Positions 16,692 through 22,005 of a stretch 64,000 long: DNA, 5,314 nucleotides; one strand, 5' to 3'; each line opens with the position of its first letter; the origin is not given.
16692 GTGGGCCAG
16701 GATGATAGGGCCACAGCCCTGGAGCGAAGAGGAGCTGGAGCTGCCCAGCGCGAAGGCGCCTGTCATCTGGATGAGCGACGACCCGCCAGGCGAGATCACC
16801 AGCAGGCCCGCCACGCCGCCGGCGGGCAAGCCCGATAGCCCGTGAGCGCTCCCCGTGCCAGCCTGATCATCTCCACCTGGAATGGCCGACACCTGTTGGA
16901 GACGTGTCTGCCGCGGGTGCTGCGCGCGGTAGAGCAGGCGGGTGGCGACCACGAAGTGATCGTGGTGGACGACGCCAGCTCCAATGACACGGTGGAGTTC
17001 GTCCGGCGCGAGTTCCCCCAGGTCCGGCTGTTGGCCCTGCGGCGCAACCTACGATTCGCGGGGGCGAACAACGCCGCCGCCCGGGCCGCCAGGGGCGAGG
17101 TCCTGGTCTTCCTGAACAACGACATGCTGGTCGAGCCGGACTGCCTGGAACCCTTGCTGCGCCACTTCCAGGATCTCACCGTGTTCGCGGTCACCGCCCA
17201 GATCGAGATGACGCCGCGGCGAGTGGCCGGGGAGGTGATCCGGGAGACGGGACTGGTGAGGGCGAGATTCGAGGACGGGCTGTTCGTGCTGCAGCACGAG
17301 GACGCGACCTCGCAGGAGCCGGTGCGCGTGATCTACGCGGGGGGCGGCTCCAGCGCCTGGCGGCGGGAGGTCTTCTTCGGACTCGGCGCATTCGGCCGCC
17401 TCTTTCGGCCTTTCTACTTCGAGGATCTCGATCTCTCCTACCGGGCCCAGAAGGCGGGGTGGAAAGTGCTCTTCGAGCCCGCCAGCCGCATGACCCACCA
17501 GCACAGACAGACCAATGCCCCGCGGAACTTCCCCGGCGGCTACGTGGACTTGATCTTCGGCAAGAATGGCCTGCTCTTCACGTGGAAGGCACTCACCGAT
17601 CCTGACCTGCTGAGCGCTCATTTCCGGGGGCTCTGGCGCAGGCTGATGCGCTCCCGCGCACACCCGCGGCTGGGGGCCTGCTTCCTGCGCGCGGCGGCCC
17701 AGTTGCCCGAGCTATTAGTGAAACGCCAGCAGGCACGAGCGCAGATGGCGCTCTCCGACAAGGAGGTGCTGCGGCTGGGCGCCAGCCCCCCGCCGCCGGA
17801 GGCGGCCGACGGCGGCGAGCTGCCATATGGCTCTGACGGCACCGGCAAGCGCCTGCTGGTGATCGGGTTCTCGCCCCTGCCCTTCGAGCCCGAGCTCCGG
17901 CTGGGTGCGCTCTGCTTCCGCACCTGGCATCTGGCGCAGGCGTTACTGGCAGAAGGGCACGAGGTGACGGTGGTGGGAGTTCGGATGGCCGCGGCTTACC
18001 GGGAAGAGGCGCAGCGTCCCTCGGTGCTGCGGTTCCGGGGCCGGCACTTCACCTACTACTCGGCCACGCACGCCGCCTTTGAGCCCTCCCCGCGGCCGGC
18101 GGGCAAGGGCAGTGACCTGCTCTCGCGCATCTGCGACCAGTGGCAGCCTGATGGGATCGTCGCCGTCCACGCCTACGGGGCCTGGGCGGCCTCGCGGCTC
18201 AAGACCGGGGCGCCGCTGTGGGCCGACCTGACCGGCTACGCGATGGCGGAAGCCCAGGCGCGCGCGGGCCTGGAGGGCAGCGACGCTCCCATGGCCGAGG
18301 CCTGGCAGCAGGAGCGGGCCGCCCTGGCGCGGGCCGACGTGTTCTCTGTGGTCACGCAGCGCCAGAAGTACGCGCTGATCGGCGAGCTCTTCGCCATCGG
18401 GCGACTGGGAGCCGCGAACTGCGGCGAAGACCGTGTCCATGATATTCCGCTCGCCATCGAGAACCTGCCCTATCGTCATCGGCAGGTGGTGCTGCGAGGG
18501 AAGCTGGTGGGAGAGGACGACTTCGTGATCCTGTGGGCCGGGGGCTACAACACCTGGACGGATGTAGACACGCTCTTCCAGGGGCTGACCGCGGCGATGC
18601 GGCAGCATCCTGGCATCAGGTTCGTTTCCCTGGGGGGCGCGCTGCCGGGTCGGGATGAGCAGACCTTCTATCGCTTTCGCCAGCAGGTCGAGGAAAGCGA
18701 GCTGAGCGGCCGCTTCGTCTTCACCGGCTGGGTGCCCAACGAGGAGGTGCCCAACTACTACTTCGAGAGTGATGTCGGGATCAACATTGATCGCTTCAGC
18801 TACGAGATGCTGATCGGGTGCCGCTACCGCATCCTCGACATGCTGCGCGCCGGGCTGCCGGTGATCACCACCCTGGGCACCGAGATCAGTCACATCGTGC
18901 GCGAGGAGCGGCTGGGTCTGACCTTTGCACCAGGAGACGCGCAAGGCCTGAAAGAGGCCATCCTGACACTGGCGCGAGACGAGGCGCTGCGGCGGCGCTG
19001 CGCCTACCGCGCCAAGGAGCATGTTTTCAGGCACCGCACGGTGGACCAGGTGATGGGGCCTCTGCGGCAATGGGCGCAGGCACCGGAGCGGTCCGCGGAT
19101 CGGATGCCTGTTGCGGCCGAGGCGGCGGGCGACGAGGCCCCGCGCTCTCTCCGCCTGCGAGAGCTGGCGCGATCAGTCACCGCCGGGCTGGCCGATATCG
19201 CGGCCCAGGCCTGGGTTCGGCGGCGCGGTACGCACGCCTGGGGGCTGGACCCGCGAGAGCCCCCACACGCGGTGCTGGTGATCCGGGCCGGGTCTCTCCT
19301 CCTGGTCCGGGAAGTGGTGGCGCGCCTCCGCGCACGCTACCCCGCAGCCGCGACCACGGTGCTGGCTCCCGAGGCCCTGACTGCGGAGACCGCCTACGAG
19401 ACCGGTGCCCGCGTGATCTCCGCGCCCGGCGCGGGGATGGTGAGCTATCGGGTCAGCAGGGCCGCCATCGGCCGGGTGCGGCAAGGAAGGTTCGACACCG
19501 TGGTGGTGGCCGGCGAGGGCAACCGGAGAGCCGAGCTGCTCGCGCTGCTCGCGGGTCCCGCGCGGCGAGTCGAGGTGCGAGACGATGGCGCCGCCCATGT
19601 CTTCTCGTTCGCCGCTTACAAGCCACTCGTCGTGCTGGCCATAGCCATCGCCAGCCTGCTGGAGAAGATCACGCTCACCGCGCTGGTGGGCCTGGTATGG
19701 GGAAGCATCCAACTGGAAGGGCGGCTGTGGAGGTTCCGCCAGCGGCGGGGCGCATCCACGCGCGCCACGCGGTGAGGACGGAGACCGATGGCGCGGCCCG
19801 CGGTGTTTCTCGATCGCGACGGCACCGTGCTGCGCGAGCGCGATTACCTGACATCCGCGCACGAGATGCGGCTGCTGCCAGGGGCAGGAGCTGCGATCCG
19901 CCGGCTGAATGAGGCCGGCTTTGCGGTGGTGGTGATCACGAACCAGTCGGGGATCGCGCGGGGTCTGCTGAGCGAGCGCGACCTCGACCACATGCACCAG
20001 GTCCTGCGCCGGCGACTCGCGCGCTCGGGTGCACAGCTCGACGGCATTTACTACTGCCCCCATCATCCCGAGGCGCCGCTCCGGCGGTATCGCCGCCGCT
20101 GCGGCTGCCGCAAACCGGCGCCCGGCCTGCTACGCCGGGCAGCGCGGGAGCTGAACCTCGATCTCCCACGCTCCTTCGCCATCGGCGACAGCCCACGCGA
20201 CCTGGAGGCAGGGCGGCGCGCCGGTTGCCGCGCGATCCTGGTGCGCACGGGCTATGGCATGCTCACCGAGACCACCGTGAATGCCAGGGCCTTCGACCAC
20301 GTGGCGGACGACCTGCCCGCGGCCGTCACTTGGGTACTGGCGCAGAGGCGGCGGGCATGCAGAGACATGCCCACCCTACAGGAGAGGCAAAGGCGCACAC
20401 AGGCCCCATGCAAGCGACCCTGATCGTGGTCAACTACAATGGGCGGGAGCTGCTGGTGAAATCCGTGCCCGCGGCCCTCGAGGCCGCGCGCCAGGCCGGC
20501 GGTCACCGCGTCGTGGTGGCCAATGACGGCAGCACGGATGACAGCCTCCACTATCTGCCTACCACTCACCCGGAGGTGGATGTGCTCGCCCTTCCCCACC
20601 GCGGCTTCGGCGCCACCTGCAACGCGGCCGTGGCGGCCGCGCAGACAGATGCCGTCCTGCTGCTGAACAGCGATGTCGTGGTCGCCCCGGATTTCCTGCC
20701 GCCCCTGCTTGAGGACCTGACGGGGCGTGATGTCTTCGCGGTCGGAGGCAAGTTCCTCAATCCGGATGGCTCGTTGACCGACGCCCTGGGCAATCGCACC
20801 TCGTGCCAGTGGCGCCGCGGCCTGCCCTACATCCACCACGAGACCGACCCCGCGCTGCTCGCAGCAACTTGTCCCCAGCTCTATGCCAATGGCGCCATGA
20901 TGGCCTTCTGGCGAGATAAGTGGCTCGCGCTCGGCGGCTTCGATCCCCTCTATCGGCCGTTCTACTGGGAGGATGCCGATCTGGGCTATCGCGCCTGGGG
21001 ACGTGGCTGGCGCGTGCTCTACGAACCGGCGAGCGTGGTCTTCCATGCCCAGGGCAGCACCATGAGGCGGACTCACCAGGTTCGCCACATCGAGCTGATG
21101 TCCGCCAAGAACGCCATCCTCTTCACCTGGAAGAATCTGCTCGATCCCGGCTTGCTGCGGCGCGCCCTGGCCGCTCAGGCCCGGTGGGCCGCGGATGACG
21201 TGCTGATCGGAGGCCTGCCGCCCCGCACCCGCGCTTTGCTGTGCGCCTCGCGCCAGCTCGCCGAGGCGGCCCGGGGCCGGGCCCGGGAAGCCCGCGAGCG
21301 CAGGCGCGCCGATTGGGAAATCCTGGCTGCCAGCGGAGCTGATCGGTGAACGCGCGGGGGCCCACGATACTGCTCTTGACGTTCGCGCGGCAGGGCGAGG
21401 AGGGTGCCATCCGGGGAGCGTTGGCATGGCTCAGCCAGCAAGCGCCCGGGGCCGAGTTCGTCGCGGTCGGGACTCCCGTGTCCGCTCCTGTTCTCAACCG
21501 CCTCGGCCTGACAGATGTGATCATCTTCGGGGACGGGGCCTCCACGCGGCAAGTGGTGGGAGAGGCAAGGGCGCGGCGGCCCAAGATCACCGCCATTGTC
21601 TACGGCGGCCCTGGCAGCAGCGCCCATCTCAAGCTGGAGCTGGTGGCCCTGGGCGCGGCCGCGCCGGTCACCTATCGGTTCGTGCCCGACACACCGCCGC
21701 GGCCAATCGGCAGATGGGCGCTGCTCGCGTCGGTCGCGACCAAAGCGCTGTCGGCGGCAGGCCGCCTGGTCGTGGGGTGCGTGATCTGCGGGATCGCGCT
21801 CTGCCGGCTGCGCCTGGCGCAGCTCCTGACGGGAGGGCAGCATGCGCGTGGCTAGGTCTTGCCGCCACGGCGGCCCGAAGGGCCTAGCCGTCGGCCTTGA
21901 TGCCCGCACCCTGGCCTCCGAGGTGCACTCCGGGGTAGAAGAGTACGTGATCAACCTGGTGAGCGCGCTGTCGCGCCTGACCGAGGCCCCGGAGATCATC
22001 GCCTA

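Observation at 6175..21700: A ~110-aa module resembling the N-terminal half of GT9 heptosyltransferases recurs six times, always followed by a hydrophobic helix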

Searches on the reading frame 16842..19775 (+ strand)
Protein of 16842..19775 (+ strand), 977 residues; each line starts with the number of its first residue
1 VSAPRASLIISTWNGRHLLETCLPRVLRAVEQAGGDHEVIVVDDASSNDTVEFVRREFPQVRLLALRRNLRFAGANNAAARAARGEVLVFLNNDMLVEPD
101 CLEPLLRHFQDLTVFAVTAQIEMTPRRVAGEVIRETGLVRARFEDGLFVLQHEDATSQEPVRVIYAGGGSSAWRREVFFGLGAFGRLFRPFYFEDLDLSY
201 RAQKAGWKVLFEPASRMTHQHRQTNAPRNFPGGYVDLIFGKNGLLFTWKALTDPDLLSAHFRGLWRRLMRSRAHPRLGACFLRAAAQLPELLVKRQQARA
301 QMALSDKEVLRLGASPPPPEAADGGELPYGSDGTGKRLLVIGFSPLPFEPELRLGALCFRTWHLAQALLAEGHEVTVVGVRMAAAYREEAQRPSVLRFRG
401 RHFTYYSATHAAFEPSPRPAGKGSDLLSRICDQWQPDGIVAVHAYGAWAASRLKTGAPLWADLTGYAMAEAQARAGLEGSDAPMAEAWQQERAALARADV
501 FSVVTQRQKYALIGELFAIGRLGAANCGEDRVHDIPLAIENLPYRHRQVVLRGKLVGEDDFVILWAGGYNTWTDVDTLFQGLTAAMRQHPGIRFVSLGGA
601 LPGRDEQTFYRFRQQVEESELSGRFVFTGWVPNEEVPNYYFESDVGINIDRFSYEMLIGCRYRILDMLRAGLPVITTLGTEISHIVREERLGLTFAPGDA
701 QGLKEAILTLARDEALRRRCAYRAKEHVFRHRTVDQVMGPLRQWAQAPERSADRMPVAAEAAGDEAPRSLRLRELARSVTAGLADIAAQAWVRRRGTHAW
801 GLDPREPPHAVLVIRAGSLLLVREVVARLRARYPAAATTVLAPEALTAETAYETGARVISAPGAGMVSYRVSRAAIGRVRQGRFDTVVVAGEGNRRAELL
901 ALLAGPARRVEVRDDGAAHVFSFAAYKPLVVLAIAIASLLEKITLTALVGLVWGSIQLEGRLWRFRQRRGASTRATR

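Call 3: search_protein_families(library=pfam, proteins=[window:16842-19775:+], max_evalue=1)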
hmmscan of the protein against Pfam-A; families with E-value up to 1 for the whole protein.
window:16842-19775:+ (977 aa): 11 families
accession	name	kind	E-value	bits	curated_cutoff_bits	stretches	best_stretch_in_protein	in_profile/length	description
PF00535.33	Glycos_transf_2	-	7.6e-23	81.7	23.3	1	7-118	1-112/168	Glycosyl transferase family 2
PF13641.12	Glyco_tranf_2_3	-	5.7e-19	69.5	27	1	4-225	1-217/230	Glycosyltransferase like family 2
PF13692.12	Glyco_trans_1_4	-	8.6e-16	58.9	27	1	561-713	2-142/142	Glycosyl transferases group 1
PF00534.26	Glycos_transf_1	-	2.8e-12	47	26.4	1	557-726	12-171/172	Glycosyl transferases group 1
PF13524.12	Glyco_trans_1_2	-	5.3e-10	39.8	25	1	583-738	6-139/144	Glycosyl transferase-like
PF13439.12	Glyco_transf_4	-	2.4e-05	24.8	28.5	1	361-512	8-148/170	Glycosyltransferase Family 4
PF13632.12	Glyco_trans_2_3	-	2.7e-05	24.5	27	1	89-223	3-127/198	Glycosyl transferase family group 2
PF10111.15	Glyco_tranf_2_2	-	5.9e-05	23.1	27.3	1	25-221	18-217/276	Glycosyltransferase like family 2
PF13506.12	Glyco_transf_21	-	9.7e-05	22.3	21.7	1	78-218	24-153/174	Glycosyl transferase family 21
PF13712.12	Glyco_tranf_2_5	-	0.00044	20.5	27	1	62-211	31-179/210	Glycosyltransferase like family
PF10686.14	YAcAr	-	0.19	12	28.2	0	563-605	3-42/66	YspA, cpYpsA-related SLOG family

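Call 75: search_protein_families(library=ncbifam, proteins=[window:16842-19775:+], max_evalue=0.00001)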
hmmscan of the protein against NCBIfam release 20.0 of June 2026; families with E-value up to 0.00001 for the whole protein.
window:16842-19775:+ (977 aa): 13 families
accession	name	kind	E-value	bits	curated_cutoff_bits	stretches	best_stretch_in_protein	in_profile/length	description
TIGR03965.1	mycofact_glyco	equivalog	6.6e-25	87.9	280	1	4-224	74-285/467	mycofactocin biosynthesis glycosyltransferase MftF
NF041875.1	EPS_EpsD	equivalog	7e-19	68.4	370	1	7-224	2-211/325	exopolysaccharide biosynthesis glycosyltransferase EpsD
TIGR03937.1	PgaC_IcaA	equivalog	5.1e-11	42.2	422.3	1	3-118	44-160/407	poly-beta-1,6-N-acetyl-D-glucosamine synthase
TIGR04063.1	stp3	hypoth_equivalog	7.3e-11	41.6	442.05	1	489-735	149-382/397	TIGR04063 family PEP-CTERM/XrtA system glycosyltransferase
NF038299.1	EPS_HpsN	equivalog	2.3e-10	40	425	1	5-226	2-227/317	hormogonium polysaccharide biosynthesis glycosyltransferase HpsN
TIGR04283.1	glyco_like_mftF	equivalog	1.2e-09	38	182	1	7-207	2-174/221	TIGR04283 family arsenosugar biosynthesis glycosyltransferase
NF007482.0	PRK10073.1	equivalog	2.8e-08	33.2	423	1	3-115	5-118/334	glycosyltransferase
NF038302.1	EPS_HpsE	equivalog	1.7e-07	30.5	300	1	7-220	4-223/307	hormogonium polysaccharide biosynthesis glycosyltransferase HpsE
NF038229.1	Glyco4_Geo_Pelo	equivalog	2.3e-07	30.2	400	1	428-731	48-319/338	GPMC system family 4 glycosyltransferase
NF047683.1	TeichurnBiosyTuaG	equivalog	2.5e-07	30.6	400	1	4-112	6-114/252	teichuronic acid biosynthesis protein TuaG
NF007640.0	PRK10307.1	subfamily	4.3e-07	29.2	276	1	433-741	104-400/411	WcaI family glycosyltransferase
NF050050.1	ProtGlycPglI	equivalog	1.3e-06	28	500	1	4-109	2-108/306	GalNAc(5)-diNAcBac-PP-undecaprenol beta-1,3-glucosyltransferase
TIGR04242.1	nodulat_NodC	equivalog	3.3e-06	26.3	550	1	3-126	47-173/395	chitooligosaccharide synthase NodC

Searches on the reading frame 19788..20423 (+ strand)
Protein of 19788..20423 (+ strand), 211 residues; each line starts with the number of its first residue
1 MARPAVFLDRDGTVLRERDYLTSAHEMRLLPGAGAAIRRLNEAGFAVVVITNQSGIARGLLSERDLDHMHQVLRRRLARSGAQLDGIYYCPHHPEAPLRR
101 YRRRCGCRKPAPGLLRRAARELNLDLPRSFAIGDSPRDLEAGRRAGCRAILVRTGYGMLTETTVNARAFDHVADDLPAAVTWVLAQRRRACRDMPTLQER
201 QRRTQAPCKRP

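Call 3: search_protein_families(library=pfam, proteins=[window:19788-20423:+], max_evalue=1)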
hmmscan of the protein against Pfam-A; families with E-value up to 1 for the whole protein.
window:19788-20423:+ (211 aa): 8 families
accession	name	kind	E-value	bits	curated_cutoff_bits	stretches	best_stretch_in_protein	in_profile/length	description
PF13242.12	Hydrolase_like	-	5.9e-17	61.8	22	1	107-178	2-74/75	HAD-hyrolase-like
PF00702.32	Hydrolase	-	1e-10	42.7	26.4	1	16-146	86-191/191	haloacid dehalogenase-like hydrolase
PF13419.12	HAD_2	-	1.8e-09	38.4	23.8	1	108-152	134-178/178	Haloacid dehalogenase-like hydrolase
PF12710.13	HAD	-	4.7e-07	30.9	27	1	26-142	82-188/189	haloacid dehalogenase-like hydrolase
PF13344.12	Hydrolase_6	-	8.1e-06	26.3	27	1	6-59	1-45/101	Haloacid dehalogenase-like hydrolase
PF08645.17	PNK3P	-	0.00024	21.3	22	1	33-135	34-126/161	Polynucleotide kinase 3 phosphatase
PF07364.17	DUF1485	-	0.03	14.1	22.8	1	33-92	46-104/290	Metallopeptidase family M81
PF08282.18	Hydrolase_3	-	0.43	10.7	20.9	0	116-140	193-217/255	haloacid dehalogenase-like hydrolase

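Call 75: search_protein_families(library=ncbifam, proteins=[window:19788-20423:+], max_evalue=0.00001)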
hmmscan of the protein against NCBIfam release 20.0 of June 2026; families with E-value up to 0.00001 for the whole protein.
window:19788-20423:+ (211 aa): 15 families
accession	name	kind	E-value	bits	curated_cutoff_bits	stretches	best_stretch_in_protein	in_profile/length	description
NF006506.0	PRK08942.1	equivalog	5.3e-55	185.8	178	1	3-186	3-180/182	D-glycero-beta-D-manno-heptose 1,7-bisphosphate 7-phosphatase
TIGR00213.1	GmhB_yaeD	subfamily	1.4e-41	142.1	149.6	1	4-174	2-173/176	D-glycero-beta-D-manno-heptose 1,7-bisphosphate 7-phosphatase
TIGR01656.1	Histidinol-ppas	subfamily_domain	8e-41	139.4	84.15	1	4-152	1-146/149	histidinol-phosphate phosphatase domain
TIGR01662.1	HAD-SF-IIIA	subfamily_domain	2.3e-33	115.3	44.6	1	5-154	2-140/141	HAD-IIIA family hydrolase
NF005264.0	PRK06769.1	equivalog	2.6e-28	99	217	1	4-186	5-174/175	HAD-IIIA family hydrolase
NF050049.1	HBPPhtaseGmhB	domain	3.4e-25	88.8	250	1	1-151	1-142/171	D-glycero-alpha-D-manno-heptose-1,7-bisphosphate 7-phosphatase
NF003937.0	PRK05446.1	equivalog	1.2e-19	70.5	443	1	2-160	2-149/355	bifunctional histidinol-phosphatase/imidazoleglycerol-phosphate dehydratase HisB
TIGR01261.1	hisB_Nterm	equivalog_domain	1.2e-18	67.1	140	1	4-151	2-145/161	histidinol-phosphatase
NF009695.0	PRK13222.1-2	equivalog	1.2e-11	44.5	225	1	108-185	149-224/226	phosphoglycolate phosphatase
TIGR01449.2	PGP_bact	equivalog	4.2e-11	42.8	180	1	108-161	140-195/213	phosphoglycolate phosphatase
TIGR01460.1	HAD-SF-IIA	subfamily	5.8e-09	36.1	100.15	0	109-155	197-246/246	HAD-IIA family hydrolase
NF009696.0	PRK13222.1-3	equivalog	8.8e-08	32.1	359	1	108-161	142-195/223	N-acetylmuramic acid 6-phosphate phosphatase MupP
TIGR03351.1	PhnX-like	hypoth_equivalog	4e-07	30.2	218.9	0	109-176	145-212/220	phosphonatase-like hydrolase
TIGR01509.1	HAD-SF-IA-v3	subfamily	3.9e-06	27.1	29.4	0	104-152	106-154/154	HAD-IA family hydrolase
TIGR01454.1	AHBA_synth_RP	hypoth_equivalog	7.7e-06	25.7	246.65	0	108-175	130-195/205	AHBA synthesis associated protein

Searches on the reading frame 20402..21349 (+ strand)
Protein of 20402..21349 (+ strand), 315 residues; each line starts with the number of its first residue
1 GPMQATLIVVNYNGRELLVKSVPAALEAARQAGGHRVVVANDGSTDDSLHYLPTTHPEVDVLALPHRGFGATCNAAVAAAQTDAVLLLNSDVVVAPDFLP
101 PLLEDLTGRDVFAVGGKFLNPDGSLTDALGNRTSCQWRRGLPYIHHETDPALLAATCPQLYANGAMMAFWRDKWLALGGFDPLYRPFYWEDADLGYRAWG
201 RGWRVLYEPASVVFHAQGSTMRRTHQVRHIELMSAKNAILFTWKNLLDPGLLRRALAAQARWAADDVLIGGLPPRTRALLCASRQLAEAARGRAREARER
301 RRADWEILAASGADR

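Call 3: search_protein_families(library=pfam, proteins=[window:20402-21349:+], max_evalue=1)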
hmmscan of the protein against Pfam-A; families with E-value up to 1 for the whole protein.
window:20402-21349:+ (315 aa): 7 families
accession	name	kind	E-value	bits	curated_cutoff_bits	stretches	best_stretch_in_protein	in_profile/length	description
PF13641.12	Glyco_tranf_2_3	-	2.7e-19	70.6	27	1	5-221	3-217/230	Glycosyltransferase like family 2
PF00535.33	Glycos_transf_2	-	5.6e-16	59.4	23.3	1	7-133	2-131/168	Glycosyl transferase family 2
PF13506.12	Glyco_transf_21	-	5.4e-08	32.9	21.7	1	73-228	22-171/174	Glycosyl transferase family 21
PF13632.12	Glyco_trans_2_3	-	0.00046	20.5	27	1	85-222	2-130/198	Glycosyl transferase family group 2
PF10111.15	Glyco_tranf_2_2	-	0.01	15.8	27.3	1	35-100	30-100/276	Glycosyltransferase like family 2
PF13704.12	Glyco_tranf_2_4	-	0.02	15.8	27.5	1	23-69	8-53/98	Glycosyl transferase family 2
PF02709.20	Glyco_transf_7C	-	0.071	13.2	23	1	164-205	21-62/78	N-terminal domain of galactosyltransferase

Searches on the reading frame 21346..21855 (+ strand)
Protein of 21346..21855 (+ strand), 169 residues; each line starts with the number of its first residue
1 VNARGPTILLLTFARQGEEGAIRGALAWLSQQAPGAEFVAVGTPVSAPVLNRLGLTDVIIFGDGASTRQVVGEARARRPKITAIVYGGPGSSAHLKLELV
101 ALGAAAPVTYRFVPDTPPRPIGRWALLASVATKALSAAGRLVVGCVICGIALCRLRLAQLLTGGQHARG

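Call 3: search_protein_families(library=pfam, proteins=[window:21346-21855:+], max_evalue=1)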
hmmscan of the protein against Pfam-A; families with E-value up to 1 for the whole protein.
window:21346-21855:+ (169 aa): 0 families

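Call 5: search_protein_families(library=pfam, proteins=[window:21346-21852:+], max_evalue=10)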
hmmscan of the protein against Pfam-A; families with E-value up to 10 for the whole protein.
seq(169 aa): 0 families

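Call 54: search_protein_families(library=ncbifam, proteins=[window:21346-21855:+], max_evalue=1)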
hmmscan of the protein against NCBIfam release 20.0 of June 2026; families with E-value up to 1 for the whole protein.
window:21346-21855:+ (169 aa): 0 families

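Call 63: predict_structure(alignment_id=A4)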
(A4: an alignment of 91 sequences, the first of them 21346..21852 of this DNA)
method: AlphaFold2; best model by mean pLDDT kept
length: 169 residues; sequences in the alignment: 91
mean_pLDDT: 88.6   pTM: 0.78
mean pLDDT of the five models: 88.6, 88.4, 87.3, 86.4, 85.0
residues with pLDDT >= 90: 114; 70-90: 42; 50-70: 11; < 50: 2
segments of 3 or more residues with pLDDT < 50: none
pLDDT, mean of each block of 10 residues (from residue 1): 80 83 93 94 91 92 87 95 85 83 94 90 92 92 96 89 67
secondary structure, 60 per line:
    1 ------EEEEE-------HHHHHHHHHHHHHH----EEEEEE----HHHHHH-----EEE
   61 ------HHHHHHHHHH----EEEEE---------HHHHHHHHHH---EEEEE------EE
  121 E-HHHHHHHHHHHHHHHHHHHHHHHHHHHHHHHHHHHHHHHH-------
elements in order: E7-11 H19-32 E37-42 H47-52 E58-60 H67-76 E81-85 H95-104 E108-112 E119-121 H123-162
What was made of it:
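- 21346..21855 (+): M5: stand-alone 169-aa protein made of the module (21355-21702) and a TM helix (21733-21834). Its start overlaps the stop of the upstream GT2 (20402-21349) by 4 nt. AF2 mean pLDDT 88.6, pTM 0.78 (call 63).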
